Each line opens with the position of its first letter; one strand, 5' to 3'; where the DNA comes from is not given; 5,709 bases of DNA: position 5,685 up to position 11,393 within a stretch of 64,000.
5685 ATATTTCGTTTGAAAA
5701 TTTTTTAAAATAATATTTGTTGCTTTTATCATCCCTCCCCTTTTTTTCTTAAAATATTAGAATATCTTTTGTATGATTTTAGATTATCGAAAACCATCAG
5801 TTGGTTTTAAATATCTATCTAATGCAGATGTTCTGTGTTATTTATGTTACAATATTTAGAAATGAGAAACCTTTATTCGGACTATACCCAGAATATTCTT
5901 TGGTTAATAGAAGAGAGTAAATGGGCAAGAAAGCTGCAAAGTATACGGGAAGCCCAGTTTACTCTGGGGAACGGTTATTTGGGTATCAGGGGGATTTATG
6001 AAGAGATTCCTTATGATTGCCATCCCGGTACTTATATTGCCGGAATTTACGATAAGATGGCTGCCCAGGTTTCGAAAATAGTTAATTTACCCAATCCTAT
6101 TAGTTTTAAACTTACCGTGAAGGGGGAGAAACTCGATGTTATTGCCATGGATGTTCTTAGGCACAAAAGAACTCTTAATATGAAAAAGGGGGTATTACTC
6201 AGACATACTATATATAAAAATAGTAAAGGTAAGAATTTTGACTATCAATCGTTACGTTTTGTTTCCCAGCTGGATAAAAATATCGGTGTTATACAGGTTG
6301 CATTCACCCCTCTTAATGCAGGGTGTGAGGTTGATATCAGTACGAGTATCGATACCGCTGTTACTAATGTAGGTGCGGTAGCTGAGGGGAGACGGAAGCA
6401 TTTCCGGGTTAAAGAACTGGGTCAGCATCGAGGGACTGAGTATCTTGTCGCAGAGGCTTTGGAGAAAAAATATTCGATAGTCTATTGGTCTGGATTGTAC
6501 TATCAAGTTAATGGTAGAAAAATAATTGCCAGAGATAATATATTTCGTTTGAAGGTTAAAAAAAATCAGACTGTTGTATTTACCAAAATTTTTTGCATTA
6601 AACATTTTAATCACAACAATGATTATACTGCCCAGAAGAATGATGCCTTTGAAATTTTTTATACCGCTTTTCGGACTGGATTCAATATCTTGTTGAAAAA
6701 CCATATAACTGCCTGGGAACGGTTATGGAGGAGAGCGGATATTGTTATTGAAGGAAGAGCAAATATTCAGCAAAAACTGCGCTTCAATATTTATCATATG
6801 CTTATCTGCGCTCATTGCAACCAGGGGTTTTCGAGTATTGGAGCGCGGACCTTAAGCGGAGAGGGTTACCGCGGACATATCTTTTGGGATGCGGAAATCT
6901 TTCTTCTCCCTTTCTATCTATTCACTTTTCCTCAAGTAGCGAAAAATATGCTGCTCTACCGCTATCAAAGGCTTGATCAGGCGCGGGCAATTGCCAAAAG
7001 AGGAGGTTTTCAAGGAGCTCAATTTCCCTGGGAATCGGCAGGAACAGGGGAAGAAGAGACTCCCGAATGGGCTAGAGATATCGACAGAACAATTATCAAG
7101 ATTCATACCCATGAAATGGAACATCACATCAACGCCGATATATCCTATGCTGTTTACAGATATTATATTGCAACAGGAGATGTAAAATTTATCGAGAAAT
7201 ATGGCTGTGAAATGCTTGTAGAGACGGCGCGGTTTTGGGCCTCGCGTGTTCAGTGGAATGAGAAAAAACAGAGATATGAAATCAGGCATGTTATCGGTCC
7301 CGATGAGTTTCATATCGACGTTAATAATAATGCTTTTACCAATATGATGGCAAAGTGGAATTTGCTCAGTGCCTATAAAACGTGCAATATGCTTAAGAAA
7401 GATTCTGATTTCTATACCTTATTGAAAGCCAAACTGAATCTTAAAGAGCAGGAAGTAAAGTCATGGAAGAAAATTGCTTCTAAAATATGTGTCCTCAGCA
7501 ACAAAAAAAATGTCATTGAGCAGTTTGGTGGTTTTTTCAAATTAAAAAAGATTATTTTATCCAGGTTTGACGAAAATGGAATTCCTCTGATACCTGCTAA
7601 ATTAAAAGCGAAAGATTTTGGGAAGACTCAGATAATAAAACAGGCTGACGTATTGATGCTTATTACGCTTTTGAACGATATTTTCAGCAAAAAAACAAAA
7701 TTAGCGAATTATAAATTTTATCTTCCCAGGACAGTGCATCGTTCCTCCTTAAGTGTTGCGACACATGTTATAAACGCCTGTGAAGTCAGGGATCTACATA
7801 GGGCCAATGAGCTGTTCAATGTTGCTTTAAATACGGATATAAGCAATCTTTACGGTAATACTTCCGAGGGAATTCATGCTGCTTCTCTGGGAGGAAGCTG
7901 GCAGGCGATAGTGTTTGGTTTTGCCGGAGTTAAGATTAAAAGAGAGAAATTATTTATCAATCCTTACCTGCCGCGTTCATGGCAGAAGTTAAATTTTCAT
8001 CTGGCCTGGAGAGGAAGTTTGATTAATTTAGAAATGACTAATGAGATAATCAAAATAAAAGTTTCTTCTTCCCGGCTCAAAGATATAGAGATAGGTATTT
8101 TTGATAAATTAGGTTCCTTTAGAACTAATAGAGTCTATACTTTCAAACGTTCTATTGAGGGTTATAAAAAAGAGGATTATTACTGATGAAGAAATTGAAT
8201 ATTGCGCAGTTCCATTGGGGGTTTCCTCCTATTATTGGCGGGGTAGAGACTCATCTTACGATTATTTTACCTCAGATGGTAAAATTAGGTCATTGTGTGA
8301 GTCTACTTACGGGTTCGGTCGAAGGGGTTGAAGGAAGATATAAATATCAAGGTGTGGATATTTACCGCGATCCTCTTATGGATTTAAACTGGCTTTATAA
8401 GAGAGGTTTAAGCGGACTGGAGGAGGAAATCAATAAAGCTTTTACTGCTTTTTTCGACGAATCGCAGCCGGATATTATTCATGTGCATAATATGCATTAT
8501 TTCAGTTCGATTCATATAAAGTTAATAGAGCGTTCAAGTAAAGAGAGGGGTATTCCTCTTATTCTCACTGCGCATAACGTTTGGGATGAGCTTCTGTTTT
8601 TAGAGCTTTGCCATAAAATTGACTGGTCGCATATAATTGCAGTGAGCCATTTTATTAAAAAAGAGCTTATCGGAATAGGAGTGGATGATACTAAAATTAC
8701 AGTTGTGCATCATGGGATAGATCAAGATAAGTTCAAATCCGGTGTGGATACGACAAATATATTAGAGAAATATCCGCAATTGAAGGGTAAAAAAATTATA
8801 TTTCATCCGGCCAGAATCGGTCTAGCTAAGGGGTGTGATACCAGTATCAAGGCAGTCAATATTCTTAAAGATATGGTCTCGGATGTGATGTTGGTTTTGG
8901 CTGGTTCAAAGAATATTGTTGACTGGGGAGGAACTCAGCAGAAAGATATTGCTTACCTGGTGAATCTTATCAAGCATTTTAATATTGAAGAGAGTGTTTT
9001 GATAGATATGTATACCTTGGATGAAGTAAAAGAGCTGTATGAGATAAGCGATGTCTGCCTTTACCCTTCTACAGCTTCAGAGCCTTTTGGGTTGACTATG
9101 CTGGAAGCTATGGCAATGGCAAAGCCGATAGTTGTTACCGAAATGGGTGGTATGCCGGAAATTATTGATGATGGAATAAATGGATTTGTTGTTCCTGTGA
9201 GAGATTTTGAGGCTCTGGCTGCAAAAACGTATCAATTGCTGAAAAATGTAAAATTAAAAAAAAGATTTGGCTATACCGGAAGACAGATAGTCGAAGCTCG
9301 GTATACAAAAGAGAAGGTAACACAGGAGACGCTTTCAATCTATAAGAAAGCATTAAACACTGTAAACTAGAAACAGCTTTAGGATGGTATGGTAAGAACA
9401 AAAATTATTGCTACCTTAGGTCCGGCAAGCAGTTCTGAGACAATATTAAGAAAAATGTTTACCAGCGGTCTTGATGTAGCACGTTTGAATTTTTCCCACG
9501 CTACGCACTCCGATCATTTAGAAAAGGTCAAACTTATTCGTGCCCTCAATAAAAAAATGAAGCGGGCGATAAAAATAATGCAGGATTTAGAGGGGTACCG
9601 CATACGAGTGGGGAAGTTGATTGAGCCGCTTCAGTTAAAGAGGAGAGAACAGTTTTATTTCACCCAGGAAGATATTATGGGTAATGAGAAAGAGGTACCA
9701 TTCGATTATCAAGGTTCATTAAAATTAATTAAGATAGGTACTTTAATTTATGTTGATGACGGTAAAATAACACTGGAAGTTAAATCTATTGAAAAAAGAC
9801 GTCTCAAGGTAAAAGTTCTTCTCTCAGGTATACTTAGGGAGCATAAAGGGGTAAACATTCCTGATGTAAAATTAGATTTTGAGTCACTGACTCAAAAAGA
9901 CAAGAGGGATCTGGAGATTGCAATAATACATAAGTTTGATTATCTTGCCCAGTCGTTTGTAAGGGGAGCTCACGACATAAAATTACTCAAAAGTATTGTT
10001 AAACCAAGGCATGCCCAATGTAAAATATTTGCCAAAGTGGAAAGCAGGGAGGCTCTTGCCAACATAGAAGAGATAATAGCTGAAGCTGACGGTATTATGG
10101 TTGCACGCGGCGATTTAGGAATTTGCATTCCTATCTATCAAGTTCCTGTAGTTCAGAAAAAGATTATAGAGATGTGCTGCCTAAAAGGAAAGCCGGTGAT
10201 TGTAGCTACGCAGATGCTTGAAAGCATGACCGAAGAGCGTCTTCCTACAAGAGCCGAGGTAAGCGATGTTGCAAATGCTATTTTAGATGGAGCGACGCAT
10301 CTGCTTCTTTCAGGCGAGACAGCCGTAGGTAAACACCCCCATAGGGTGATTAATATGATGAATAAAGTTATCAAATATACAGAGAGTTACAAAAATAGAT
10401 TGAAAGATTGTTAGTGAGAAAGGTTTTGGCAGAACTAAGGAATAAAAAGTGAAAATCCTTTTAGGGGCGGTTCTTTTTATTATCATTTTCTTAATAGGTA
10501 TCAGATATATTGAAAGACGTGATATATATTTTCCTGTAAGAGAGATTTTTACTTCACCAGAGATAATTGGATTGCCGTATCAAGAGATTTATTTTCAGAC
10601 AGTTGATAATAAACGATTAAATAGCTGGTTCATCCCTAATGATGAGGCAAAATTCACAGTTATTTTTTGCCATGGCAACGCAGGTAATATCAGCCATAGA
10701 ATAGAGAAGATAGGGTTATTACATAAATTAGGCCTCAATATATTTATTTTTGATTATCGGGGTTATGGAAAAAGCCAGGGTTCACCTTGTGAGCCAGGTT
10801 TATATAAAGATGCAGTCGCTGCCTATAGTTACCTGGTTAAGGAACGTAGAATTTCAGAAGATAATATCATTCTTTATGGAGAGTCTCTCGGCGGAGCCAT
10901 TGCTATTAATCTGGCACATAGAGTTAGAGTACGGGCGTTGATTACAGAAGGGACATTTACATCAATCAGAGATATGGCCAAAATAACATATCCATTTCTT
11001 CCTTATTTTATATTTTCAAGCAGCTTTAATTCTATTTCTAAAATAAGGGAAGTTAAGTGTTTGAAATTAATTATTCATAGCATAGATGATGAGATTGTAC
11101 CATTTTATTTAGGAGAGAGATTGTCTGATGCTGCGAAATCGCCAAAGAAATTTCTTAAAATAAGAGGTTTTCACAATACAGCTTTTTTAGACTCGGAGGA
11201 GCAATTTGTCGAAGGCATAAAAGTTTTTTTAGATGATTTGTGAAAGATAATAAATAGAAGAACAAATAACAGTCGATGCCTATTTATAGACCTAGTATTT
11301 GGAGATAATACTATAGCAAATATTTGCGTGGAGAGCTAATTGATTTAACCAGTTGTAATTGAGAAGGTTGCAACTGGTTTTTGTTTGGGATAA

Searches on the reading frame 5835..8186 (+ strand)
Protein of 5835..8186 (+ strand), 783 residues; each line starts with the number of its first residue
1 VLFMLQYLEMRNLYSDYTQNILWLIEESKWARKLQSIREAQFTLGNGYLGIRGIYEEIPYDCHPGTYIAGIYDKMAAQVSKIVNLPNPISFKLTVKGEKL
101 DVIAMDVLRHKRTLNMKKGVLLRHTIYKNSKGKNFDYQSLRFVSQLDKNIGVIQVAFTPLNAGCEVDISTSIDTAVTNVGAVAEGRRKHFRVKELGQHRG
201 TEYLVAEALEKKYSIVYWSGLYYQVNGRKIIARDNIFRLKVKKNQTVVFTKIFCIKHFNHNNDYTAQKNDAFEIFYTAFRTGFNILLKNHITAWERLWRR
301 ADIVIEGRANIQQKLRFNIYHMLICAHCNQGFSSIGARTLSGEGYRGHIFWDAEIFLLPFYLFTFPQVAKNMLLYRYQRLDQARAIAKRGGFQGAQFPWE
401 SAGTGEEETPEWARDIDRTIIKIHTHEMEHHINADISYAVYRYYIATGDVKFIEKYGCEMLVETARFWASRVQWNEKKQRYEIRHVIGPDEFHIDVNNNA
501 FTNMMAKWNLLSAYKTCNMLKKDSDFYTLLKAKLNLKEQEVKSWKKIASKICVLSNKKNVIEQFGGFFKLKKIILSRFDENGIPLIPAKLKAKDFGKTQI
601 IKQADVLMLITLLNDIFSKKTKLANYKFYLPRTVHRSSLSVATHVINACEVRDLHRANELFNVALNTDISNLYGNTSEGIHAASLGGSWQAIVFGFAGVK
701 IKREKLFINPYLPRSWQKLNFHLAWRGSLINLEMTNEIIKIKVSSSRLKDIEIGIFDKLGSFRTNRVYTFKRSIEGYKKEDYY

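Call 65: search_protein_families(library=pfam, proteins=[window:5835-8186:+], max_evalue=0.0001)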
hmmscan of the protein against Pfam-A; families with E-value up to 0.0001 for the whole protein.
window:5835-8186:+ (783 aa): 3 families
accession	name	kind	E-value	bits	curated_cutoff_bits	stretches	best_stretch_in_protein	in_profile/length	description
PF03632.21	Glyco_hydro_65m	-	2e-121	405.9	27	1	316-690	1-371/371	Glycosyl hydrolase family 65 central catalytic domain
PF03636.21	Glyco_hydro_65N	-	1.4e-47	162.8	26.6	1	27-255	2-229/233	Glycosyl hydrolase family 65, N-terminal domain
PF03633.20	Glyco_hydro_65C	-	9.3e-11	41.8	22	1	701-758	3-58/62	Glycosyl hydrolase family 65, C-terminal domain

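Call 66: search_protein_families(library=ncbifam, proteins=[window:5835-8186:+], max_evalue=0.00001)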
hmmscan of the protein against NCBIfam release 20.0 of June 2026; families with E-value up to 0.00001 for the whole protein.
window:5835-8186:+ (783 aa): 2 families
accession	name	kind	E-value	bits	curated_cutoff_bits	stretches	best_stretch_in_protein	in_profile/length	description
NF010380.0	PRK13807.1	domain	1.7e-138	463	838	1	22-758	9-744/756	family 65 glycosyl hydrolase domain-containing protein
NF053734.1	KJHdlse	equivalog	1.5e-83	281.3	800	2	237-525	223-495/668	kojibiose hydrolase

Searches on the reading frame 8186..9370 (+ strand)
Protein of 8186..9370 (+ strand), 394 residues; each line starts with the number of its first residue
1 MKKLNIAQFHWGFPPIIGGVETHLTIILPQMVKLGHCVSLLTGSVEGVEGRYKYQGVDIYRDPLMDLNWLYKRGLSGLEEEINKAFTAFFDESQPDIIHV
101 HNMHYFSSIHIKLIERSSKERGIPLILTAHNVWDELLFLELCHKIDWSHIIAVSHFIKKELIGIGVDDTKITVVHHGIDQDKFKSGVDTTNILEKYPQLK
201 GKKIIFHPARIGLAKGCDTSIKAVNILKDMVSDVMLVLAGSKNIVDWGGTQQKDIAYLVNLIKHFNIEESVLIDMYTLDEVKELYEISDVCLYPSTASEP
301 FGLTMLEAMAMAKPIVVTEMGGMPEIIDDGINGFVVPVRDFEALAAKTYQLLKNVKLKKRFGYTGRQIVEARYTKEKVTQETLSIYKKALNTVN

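Call 65: search_protein_families(library=pfam, proteins=[window:8186-9370:+], max_evalue=0.0001)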
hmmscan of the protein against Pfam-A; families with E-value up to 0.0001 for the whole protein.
window:8186-9370:+ (394 aa): 5 families
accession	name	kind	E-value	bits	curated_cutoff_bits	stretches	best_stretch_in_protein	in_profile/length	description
PF00534.26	Glycos_transf_1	-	5.2e-34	117.7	26.4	1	191-367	4-171/172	Glycosyl transferases group 1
PF13692.12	Glyco_trans_1_4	-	1.7e-25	90.4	27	1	203-354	2-142/142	Glycosyl transferases group 1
PF13439.12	Glyco_transf_4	-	4.7e-23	82.5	28.5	1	17-181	1-169/170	Glycosyltransferase Family 4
PF13579.12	Glyco_trans_4_4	-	9.3e-10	39.5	29.7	1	18-176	1-157/158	Glycosyl transferase 4-like domain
PF20706.3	GT4-conflict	-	5.1e-07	29.4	26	1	197-360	192-363/385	Family 4 Glycosyltransferase in conflict systems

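Call 66: search_protein_families(library=ncbifam, proteins=[window:8186-9370:+], max_evalue=0.00001)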
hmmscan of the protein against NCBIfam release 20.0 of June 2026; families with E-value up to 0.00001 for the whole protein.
window:8186-9370:+ (394 aa): 32 families (the best 25 are shown)
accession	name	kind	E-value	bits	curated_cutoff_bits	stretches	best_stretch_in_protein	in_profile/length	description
TIGR03999.1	thiol_BshA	equivalog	3.4e-31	108.5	273.7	1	92-390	82-374/375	N-acetyl-alpha-D-glucosaminyl L-malate synthase BshA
TIGR02149.1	glgA_Coryne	subfamily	3.7e-31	108.6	302.4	1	149-389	147-390/391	glycogen synthase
NF041876.1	EPS_EpsE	equivalog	3.2e-28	99.1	400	1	170-377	187-384/389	exopolysaccharide biosynthesis GT4 family glycosyltransferase EpsE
TIGR03088.1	stp2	hypoth_equivalog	4.6e-26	91.7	409.05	1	149-390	139-374/374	TIGR03088 family PEP-CTERM/XrtA system glycosyltransferase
TIGR04063.1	stp3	hypoth_equivalog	2.3e-24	86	442.05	1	148-390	159-396/397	TIGR04063 family PEP-CTERM/XrtA system glycosyltransferase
NF041010.1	glycosy_Agl16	equivalog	3.1e-20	72.4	575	1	91-388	70-350/352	glycosylation protein Agl16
TIGR03449.1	mycothiol_MshA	equivalog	4e-20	72.1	462.5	1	165-390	184-404/406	D-inositol-3-phosphate glycosyltransferase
NF038229.1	Glyco4_Geo_Pelo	equivalog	8.5e-20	71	400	1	84-390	45-337/338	GPMC system family 4 glycosyltransferase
NF012028.0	PRK15484.1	subfamily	1.6e-19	70.3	618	1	115-381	117-370/380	lipopolysaccharide N-acetylglucosaminyltransferase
TIGR04157.1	glyco_rSAM_CFB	subfamily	5.9e-18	65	400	1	149-386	172-406/406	TIGR04157 family glycosyltransferase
TIGR02472.1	sucr_P_syn_N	equivalog_domain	6.2e-16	58.2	576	1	168-382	208-434/439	sucrose-phosphate synthase, putative, glycosyltransferase domain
NF038295.1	EPS_HpsP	equivalog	6.7e-16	58.3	550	1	169-388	176-386/388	hormogonium polysaccharide biosynthesis glycosyltransferase HpsP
TIGR04047.1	MSMEG_0565_glyc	hypoth_equivalog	1.9e-14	53.5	259.85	1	149-387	141-372/373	MSMEG_0565 family glycosyltransferase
NF053787.1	GlcN_PG_synth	equivalog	2.2e-14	53.1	480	1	148-389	145-359/361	N-acetylglucosaminyl phosphatidylglycerol synthase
NF038298.1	EPS_HpsO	equivalog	7.4e-14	51.3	575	1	173-388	173-386/388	hormogonium polysaccharide biosynthesis glycosyltransferase HpsO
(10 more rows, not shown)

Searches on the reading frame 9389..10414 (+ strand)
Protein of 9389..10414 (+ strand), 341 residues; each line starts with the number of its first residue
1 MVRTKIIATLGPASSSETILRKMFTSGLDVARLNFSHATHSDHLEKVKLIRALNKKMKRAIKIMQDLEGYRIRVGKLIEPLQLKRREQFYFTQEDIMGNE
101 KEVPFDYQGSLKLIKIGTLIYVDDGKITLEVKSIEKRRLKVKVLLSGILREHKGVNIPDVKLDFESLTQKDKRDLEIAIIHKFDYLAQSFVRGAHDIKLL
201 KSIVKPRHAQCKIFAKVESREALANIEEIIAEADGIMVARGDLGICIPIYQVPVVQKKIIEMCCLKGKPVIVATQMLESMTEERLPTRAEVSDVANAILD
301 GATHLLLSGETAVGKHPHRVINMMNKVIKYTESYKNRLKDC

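Call 65: search_protein_families(library=pfam, proteins=[window:9389-10414:+], max_evalue=0.0001)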
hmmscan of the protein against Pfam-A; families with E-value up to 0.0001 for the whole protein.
window:9389-10414:+ (341 aa): 1 family
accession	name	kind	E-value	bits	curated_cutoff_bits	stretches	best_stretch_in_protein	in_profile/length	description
PF00224.27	PK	-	1.1e-105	353.9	30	1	3-319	3-326/328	Pyruvate kinase, barrel domain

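Call 66: search_protein_families(library=ncbifam, proteins=[window:9389-10414:+], max_evalue=0.00001)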
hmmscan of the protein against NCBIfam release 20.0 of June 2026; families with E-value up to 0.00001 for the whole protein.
window:9389-10414:+ (341 aa): 7 families
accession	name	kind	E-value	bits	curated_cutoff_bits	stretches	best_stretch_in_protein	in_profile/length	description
TIGR01064.1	pyruv_kin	equivalog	2.2e-127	425.5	306.4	1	3-336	2-339/476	pyruvate kinase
NF004491.0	PRK05826.1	subfamily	1.1e-126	423.2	432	1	2-336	5-342/477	pyruvate kinase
NF004886.0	PRK06247.1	subfamily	2.9e-113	379.1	623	1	3-334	6-335/476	pyruvate kinase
NF004978.0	PRK06354.1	subfamily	3.7e-112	375.7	462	1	2-335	8-345/590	pyruvate kinase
NF006664.0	PRK09206.1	equivalog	1.5e-91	307.3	686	1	1-336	1-340/470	pyruvate kinase PykF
NF005234.0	PRK06739.1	equivalog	2.2e-82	276.9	564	1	7-336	6-333/352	pyruvate kinase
NF011314.0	PRK14725.1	equivalog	1.3e-51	175.6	642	2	110-297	369-565/614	pyruvate kinase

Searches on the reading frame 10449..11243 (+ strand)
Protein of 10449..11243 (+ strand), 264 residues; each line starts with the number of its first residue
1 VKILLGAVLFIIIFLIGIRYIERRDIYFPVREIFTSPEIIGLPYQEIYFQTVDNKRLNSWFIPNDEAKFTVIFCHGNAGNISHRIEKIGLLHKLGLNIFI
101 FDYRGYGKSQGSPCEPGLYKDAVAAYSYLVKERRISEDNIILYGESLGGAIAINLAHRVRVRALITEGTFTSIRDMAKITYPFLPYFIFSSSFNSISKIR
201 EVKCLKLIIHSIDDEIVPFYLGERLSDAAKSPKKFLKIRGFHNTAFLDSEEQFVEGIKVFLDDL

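Call 65: search_protein_families(library=pfam, proteins=[window:10449-11243:+], max_evalue=0.0001)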
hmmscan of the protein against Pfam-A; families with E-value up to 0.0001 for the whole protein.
window:10449-11243:+ (264 aa): 5 families
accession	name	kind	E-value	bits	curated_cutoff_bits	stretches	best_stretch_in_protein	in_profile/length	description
PF12146.15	Hydrolase_4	-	5.1e-14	52.6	27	1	66-178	2-118/239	Serine aminopeptidase, S33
PF00561.26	Abhydrolase_1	-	1.1e-13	51.9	25.8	1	70-179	2-115/245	alpha/beta hydrolase fold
PF12697.13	Abhydrolase_6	-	8.1e-07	30.3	26.3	1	71-167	1-93/217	Alpha/beta hydrolase family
PF00326.27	Peptidase_S9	-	7.3e-06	26.1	22.6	1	119-239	45-180/213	Prolyl oligopeptidase family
PF07859.19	Abhydrolase_3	-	8.7e-06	26.1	25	1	116-163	46-96/210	alpha/beta hydrolase fold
